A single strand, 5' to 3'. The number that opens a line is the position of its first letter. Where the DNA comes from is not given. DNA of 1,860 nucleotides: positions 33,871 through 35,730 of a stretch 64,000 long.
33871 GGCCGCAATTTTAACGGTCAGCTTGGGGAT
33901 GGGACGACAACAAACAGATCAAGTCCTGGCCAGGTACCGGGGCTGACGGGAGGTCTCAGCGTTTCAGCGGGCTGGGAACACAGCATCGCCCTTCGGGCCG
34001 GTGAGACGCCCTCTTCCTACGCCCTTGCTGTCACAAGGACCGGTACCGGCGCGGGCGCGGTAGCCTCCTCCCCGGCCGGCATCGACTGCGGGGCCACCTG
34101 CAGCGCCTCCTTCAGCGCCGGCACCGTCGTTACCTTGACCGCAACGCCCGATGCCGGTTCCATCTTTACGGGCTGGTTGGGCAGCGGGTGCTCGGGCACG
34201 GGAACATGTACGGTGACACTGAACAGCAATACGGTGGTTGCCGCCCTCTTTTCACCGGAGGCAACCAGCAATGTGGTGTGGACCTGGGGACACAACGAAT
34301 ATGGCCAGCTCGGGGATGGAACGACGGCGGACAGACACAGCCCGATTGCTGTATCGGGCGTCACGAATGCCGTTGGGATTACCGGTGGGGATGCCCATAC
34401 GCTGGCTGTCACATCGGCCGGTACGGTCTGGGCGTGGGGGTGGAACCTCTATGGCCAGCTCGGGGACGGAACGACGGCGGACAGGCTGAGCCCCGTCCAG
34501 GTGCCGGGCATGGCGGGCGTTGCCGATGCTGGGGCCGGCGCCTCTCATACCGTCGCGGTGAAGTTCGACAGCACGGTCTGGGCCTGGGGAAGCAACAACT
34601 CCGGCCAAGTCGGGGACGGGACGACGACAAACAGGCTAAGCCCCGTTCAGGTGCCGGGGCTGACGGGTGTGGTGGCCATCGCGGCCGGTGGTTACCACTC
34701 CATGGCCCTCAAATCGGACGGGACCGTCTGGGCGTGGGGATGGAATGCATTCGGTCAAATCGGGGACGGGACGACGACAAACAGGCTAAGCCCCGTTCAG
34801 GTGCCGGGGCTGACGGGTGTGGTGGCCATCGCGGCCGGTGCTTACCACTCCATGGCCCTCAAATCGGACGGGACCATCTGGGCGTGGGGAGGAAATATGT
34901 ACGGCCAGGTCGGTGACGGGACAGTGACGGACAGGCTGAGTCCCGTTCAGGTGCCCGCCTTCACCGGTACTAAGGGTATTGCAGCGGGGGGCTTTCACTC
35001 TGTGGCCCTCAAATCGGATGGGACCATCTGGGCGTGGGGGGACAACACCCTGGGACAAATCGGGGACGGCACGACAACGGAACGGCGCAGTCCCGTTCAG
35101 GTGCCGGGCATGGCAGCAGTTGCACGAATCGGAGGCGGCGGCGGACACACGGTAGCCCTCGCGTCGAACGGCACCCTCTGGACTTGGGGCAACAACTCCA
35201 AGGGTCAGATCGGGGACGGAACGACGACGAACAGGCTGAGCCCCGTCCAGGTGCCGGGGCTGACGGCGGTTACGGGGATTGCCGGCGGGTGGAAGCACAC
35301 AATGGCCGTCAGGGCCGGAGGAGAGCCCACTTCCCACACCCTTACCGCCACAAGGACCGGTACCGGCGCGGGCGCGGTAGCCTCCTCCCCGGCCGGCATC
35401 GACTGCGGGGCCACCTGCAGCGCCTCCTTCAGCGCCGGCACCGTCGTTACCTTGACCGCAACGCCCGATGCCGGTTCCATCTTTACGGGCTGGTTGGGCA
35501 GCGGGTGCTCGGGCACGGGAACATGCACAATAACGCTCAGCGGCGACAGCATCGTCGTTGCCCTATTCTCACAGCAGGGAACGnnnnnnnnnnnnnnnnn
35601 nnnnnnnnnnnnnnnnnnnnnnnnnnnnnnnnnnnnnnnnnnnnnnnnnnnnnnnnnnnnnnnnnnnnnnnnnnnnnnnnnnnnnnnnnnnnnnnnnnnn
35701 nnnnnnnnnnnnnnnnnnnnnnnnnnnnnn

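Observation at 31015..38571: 2518-aa secreted protein made of four complete seven-bladed RCC1 propellers strung on Ig-like modules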

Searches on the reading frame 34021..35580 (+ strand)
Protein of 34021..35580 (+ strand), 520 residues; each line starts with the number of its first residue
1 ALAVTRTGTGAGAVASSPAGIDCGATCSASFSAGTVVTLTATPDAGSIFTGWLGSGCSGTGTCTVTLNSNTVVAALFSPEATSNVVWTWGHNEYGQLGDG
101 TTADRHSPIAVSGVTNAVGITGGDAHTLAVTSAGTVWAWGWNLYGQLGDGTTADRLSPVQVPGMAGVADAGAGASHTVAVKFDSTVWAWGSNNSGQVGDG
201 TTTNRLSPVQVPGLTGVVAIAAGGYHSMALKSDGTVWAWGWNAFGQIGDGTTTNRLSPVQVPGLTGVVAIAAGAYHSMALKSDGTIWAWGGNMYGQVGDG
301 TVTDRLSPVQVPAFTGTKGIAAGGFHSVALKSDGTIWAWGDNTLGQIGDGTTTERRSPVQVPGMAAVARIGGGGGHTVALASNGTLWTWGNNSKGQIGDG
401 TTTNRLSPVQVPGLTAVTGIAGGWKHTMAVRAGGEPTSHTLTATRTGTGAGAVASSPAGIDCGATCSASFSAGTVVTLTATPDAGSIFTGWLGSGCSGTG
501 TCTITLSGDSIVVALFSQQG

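Call 33: predict_structure(alignment_id=A1)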
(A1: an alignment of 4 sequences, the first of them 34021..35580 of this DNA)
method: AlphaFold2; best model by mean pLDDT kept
length: 520 residues; sequences in the alignment: 4
mean_pLDDT: 85.7   pTM: 0.73
mean pLDDT of the five models: 85.7, 79.1, 76.9, 67.8, 62.8
residues with pLDDT >= 90: 299; 70-90: 127; 50-70: 93; < 50: 1
segments of 3 or more residues with pLDDT < 50: none
pLDDT, mean of each block of 10 residues (from residue 1): 60 66 63 79 66 57 71 61 84 94 91 88 93 89 95 96 90 95 92 96 97 93 96 97 96 97 97 96 97 94 96 93 94 95 94 94 93 93 90 93 94 85 94 72 74 68 63 80 86 67 74 79
secondary structure, 60 per line:
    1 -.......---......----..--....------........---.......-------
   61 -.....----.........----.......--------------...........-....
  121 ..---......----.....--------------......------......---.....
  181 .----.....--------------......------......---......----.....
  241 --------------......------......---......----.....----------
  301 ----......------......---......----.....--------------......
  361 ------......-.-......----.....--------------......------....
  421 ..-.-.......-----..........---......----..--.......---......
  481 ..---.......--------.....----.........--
elements in order: E2-8 E12-17 E26-29 E36-43 E47-53 E62-66 E71-79 E84-90 E105-115 E117-122 E126-131 E136-140 E155-160 E167-172 E176-181 E186-190 E205-210 E217-222 E226-231 E236-240 E255-260 E267-272 E276-281 E286-290 E305-310 E317-322 E326-331 E336-340 E355-360 E367-372 E376-381 E386-390 E405-410 E417-422 E426-432 E438-447 E451-456 E465-471 E475-482 E486-492 E501-505 E510-518

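Call 38: fold_search(model_id=the predicted structure, library=pdb)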
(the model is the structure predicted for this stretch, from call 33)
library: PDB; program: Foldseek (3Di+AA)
matches with E <= 10: 1358; with E <= 0.001: 917
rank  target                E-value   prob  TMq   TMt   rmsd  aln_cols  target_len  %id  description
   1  6dd7_A                3.1e-39  1.00  0.62  0.87   2.6       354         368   34  Crystal structure of plant UVB photoreceptor UVR8 from in situ serial Laue diffraction (released 2018-07-18)
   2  4d9s_B                6.8e-39  1.00  0.61  0.83   1.6       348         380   34  Crystal structure of Arabidopsis thaliana UVR8 (UV Resistance locus 8) (released 2012-04-04)
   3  4dnv_B                8.5e-39  1.00  0.61  0.86   1.6       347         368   34  Crystal structure of the W285F mutant of UVB-resistance protein UVR8 (released 2012-03-07)
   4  4dnu                  8.5e-39  1.00  0.61  0.85   1.6       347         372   34  Crystal structure of the W285A mutant of UVB-resistance protein UVR8 (released 2012-03-07)
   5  4dnv_A                1.7e-38  1.00  0.61  0.86   1.5       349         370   34  Crystal structure of the W285F mutant of UVB-resistance protein UVR8 (released 2012-03-07)
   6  4dnw_A                2.1e-38  1.00  0.62  0.86   2.2       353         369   34  Crystal structure of UVB-resistance protein UVR8 (released 2012-03-07)
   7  4d9s_A                2.3e-38  1.00  0.61  0.83   2.6       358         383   34  Crystal structure of Arabidopsis thaliana UVR8 (UV Resistance locus 8) (released 2012-04-04)
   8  6xzl                  3.2e-38  1.00  0.62  0.86   2.4       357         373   33  Arabidopsis UV-B photoreceptor UVR8 mutant D96N D107N (released 2021-01-13)
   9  4nc4_A                3.4e-38  1.00  0.61  0.86   2.2       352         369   34  Crystal structure of photoreceptor AtUVR8 mutant W285F and light-induced structural changes at 120K (released 2016-10-26)
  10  4dnw_B                4.1e-38  1.00  0.62  0.85   2.2       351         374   34  Crystal structure of UVB-resistance protein UVR8 (released 2012-03-07)
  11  6xzm_A                6.0e-38  1.00  0.62  0.87   1.6       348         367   34  Arabidopsis UV-B photoreceptor UVR8 mutant D96N D107N W285A (released 2021-01-13)
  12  8gqe_B                6.3e-38  1.00  0.61  0.82   1.5       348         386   34  Crystal structure of the W285A mutant of UVR8 in complex with RUP2 (released 2022-09-14)
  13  6xzn_A                3.6e-37  1.00  0.61  0.86   1.7       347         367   34  Arabidopsis UV-B photoreceptor UVR8 mutant G101S W285A (released 2021-01-13)
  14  6xzn_B                1.4e-36  1.00  0.60  0.86   1.7       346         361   33  Arabidopsis UV-B photoreceptor UVR8 mutant G101S W285A (released 2021-01-13)
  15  7q40_A                4.2e-36  1.00  0.64  0.89   1.8       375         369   29  Crystal structure of RCC1-Like domain 2 of ubiquitin ligase HERC2 (released 2022-11-16)
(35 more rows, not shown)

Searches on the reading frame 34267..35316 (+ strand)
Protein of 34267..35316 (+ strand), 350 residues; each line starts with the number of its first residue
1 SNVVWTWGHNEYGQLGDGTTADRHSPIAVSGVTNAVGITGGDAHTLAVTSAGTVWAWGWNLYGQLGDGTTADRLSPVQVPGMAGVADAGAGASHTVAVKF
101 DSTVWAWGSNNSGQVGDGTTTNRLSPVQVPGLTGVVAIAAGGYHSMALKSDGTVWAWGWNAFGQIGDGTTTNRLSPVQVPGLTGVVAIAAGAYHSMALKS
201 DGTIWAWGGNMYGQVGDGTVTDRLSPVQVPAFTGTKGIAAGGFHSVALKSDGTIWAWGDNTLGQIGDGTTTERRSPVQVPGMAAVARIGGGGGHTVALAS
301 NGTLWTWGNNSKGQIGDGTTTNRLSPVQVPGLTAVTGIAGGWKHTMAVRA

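Call 78: search_protein_representatives(protein=window:34267-35316:+)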
Query: 350 residues. Proteins with E-value up to 0.001 (for the whole library): 213620; up to 1e-10: 155333; up to 1e-30: 76851. The best 150 are listed.
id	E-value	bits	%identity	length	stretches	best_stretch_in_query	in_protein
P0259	0.0e+00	3467.3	49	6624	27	25-234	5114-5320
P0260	0.0e+00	2849.2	40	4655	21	10-348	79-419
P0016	0.0e+00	2321.8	41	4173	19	36-330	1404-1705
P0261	0.0e+00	2289.4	44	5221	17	43-326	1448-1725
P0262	0.0e+00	2062.2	51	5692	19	135-337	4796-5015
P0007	0.0e+00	2026.7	53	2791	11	3-341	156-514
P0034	0.0e+00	2025.8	51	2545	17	36-282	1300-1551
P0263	0.0e+00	2019.0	52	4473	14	116-339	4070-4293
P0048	0.0e+00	1939.0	40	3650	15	49-330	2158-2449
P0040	0.0e+00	1935.2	38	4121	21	31-338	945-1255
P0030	0.0e+00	1913.1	47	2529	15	76-318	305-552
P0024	0.0e+00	1816.9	41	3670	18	46-329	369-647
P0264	0.0e+00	1816.4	38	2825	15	36-280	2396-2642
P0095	0.0e+00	1793.5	40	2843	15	23-333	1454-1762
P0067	0.0e+00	1764.4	38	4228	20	3-330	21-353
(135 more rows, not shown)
